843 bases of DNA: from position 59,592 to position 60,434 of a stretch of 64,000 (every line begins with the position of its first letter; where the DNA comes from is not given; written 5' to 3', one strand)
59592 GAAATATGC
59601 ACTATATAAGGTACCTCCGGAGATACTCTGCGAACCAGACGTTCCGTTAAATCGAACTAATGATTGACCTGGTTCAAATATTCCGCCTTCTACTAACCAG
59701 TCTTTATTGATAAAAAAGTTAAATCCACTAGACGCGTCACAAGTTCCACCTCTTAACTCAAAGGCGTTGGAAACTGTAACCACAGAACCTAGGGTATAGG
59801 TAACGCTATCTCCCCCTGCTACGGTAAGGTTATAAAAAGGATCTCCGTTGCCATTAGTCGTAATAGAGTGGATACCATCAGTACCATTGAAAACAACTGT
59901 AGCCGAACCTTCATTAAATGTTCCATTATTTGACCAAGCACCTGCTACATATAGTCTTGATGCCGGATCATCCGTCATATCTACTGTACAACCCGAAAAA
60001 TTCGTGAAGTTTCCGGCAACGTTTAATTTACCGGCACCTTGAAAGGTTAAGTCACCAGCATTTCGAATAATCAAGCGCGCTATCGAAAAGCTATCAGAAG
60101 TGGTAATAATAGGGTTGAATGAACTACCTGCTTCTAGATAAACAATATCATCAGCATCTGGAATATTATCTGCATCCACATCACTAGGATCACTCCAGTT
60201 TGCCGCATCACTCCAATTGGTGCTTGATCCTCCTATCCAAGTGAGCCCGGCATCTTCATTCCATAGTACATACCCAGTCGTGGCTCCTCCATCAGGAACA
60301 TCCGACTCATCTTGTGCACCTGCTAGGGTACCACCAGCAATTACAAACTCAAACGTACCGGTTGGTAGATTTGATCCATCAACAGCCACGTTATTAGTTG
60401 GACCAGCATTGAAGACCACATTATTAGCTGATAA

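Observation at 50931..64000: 13-kb single-ORF giant T9SS cargo, truncated by the window, with extreme composition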

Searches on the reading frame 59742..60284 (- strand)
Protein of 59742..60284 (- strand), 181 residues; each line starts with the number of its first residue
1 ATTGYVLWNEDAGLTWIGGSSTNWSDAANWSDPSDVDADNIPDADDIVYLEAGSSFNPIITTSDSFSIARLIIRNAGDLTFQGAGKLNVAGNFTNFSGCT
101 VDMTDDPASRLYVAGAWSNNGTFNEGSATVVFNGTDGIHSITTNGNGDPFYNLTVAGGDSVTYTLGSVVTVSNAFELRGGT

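Call 62: search_protein_families(library=pfam, proteins=[window:59742-60284:-], max_evalue=10)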
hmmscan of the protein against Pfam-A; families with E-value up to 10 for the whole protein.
seq(181 aa): 2 families
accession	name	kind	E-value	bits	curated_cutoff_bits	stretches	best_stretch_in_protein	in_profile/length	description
PF14828.11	Amnionless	-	0.025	13.9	30.4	1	22-99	8-77/442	Amnionless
PF12019.13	GspH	-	1.7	9.6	21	1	21-97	29-92/108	Type II transport protein GspH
